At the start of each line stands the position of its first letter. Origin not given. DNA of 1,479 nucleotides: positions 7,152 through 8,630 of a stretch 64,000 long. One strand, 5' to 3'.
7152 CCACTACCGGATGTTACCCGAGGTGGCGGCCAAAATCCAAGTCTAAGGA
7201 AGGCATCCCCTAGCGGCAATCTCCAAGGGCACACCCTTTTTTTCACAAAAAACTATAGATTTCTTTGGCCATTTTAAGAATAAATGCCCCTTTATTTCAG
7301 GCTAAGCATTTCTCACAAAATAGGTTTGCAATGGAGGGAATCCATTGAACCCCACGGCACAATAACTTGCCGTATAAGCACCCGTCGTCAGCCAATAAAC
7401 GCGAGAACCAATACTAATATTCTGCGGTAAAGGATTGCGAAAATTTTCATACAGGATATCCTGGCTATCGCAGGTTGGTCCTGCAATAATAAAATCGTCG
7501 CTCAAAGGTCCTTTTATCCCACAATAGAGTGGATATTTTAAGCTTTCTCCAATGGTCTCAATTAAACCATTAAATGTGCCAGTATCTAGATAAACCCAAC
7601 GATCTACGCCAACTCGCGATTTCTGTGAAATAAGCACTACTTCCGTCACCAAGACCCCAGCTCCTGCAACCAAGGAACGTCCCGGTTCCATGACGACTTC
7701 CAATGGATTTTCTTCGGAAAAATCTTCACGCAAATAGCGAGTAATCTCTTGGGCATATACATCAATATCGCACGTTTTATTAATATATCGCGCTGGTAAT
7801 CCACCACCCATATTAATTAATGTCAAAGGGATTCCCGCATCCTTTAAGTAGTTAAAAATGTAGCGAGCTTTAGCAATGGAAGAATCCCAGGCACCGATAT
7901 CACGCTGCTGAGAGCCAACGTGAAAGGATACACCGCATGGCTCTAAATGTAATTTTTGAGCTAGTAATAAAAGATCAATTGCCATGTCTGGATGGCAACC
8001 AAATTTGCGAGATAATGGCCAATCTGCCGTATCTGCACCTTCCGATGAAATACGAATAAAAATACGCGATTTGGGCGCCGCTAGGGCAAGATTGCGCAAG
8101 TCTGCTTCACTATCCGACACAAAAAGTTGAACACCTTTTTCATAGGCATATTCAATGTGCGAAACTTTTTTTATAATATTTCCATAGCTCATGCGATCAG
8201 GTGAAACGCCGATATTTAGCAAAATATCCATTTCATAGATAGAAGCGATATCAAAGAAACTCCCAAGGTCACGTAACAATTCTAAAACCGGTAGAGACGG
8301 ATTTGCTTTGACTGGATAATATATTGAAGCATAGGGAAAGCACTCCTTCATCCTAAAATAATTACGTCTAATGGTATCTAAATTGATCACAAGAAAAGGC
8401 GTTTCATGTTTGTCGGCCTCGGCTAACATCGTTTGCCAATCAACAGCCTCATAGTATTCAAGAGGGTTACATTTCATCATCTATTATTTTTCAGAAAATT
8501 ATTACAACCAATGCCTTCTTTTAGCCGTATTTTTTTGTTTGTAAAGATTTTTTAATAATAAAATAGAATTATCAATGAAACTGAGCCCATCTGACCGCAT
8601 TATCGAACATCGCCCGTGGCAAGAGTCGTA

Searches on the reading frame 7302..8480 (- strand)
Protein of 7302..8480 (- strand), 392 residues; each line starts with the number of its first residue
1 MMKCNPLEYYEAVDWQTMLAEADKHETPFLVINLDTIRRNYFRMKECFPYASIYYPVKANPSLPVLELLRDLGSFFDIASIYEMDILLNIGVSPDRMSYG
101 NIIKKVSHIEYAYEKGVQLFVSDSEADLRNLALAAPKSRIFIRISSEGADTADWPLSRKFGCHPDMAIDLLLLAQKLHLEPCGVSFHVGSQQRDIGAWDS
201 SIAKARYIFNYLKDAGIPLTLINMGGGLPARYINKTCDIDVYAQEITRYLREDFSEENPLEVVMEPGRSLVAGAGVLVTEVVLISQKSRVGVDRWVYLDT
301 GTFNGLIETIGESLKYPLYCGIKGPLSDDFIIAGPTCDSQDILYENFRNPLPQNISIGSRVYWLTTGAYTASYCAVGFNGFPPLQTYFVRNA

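Call 87: search_protein_families(library=pfam, proteins=[window:7302-8480:-], max_evalue=0.001)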
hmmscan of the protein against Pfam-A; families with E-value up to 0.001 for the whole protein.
window:7302-8480:- (392 aa): 3 families
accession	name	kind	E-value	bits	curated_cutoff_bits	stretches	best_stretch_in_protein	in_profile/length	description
PF02784.22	Orn_Arg_deC_N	-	1.2e-53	182.5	23.4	1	34-272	1-247/247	Pyridoxal-dependent decarboxylase, pyridoxal binding domain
PF00278.28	Orn_DAP_Arg_deC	-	2.1e-11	44.4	23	1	214-367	5-95/95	Pyridoxal-dependent decarboxylase, C-terminal sheet domain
PF01168.26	Ala_racemase_N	-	0.00027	21.2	24.1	1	32-224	1-193/220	Alanine racemase, N-terminal domain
